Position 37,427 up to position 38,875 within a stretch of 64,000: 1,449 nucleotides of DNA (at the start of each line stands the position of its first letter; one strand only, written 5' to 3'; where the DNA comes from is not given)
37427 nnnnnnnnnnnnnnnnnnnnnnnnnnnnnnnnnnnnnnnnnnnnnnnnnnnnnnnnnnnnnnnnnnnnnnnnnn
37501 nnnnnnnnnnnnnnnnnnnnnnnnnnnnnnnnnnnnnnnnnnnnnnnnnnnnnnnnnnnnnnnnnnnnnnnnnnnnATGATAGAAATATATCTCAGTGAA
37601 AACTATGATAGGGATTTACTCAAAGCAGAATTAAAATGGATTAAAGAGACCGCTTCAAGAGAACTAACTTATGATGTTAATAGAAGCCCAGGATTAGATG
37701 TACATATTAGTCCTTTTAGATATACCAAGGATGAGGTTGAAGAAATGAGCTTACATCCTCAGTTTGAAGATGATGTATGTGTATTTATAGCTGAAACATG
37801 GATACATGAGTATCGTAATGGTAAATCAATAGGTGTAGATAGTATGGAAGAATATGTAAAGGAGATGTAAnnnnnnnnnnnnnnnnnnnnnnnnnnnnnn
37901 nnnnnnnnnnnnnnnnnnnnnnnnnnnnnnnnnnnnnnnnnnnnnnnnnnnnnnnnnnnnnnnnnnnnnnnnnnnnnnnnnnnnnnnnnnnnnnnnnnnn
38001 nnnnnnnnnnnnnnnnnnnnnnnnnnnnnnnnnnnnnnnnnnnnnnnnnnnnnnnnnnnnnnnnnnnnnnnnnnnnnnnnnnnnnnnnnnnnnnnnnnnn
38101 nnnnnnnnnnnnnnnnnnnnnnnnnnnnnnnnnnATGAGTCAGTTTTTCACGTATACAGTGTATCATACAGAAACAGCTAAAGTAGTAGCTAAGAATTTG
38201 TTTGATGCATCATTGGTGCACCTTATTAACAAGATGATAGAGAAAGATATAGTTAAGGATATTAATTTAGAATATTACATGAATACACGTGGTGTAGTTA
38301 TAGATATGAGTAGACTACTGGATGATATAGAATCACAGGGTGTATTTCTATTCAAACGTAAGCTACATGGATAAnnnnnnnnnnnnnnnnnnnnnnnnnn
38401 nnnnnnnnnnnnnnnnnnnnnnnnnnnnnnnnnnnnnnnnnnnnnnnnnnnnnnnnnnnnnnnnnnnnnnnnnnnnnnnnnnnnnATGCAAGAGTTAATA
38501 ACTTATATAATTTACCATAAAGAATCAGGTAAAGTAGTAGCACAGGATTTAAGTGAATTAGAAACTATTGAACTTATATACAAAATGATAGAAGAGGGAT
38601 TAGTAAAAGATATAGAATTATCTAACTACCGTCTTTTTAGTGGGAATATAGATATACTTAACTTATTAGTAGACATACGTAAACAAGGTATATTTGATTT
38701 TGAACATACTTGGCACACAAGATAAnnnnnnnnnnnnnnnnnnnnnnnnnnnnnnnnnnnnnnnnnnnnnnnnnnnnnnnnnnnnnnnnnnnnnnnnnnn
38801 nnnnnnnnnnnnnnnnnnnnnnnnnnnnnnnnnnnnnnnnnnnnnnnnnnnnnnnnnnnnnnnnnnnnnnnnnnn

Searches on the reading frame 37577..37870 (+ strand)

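Call 39: search_protein_families(library=pfam, max_evalue=0.1, proteins=[window:37577-37870:+])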
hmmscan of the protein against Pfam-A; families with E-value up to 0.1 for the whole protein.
window:37577-37870:+ (97 aa): 0 families

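Call 40: search_protein_families(library=phrogs, max_evalue=0.001, proteins=[window:37577-37870:+])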
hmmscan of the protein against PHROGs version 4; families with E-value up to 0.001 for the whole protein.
window:37577-37870:+ (97 aa): 2 families
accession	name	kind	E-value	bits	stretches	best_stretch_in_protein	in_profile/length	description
phrog_654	-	unknown function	8.1e-36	123.3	1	1-97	1-98/99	-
phrog_12287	-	unknown function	3e-05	25.1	1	3-58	2-59/101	-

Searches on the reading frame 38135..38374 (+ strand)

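Call 39: search_protein_families(library=pfam, max_evalue=0.1, proteins=[window:38135-38374:+])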
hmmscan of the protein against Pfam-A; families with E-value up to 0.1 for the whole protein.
window:38135-38374:+ (79 aa): 1 family
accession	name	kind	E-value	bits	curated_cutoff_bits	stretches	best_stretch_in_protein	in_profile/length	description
PF17241.8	Retrotran_gag_4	-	0.048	13.9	23.5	1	12-47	61-96/154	Ty5 Gag N-terminal region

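Call 40: search_protein_families(library=phrogs, max_evalue=0.001, proteins=[window:38135-38374:+])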
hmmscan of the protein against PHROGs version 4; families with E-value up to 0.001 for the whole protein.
window:38135-38374:+ (79 aa): 1 family
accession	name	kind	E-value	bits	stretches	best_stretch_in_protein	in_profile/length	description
phrog_1099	-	unknown function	5e-29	101.3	1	3-78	2-77/80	-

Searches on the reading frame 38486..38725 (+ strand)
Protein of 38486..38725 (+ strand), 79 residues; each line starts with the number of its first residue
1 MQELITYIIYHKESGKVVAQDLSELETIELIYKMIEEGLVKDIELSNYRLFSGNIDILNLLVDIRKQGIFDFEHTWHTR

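Call 39: search_protein_families(library=pfam, max_evalue=0.1, proteins=[window:38486-38725:+])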
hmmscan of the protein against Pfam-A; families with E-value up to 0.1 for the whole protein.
window:38486-38725:+ (79 aa): 0 families

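Call 40: search_protein_families(library=phrogs, max_evalue=0.001, proteins=[window:38486-38725:+])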
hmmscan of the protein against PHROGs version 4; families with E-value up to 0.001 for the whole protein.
window:38486-38725:+ (79 aa): 1 family
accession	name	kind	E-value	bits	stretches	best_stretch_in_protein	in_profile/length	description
phrog_1099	-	unknown function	3.6e-29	101.8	1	3-78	2-78/80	-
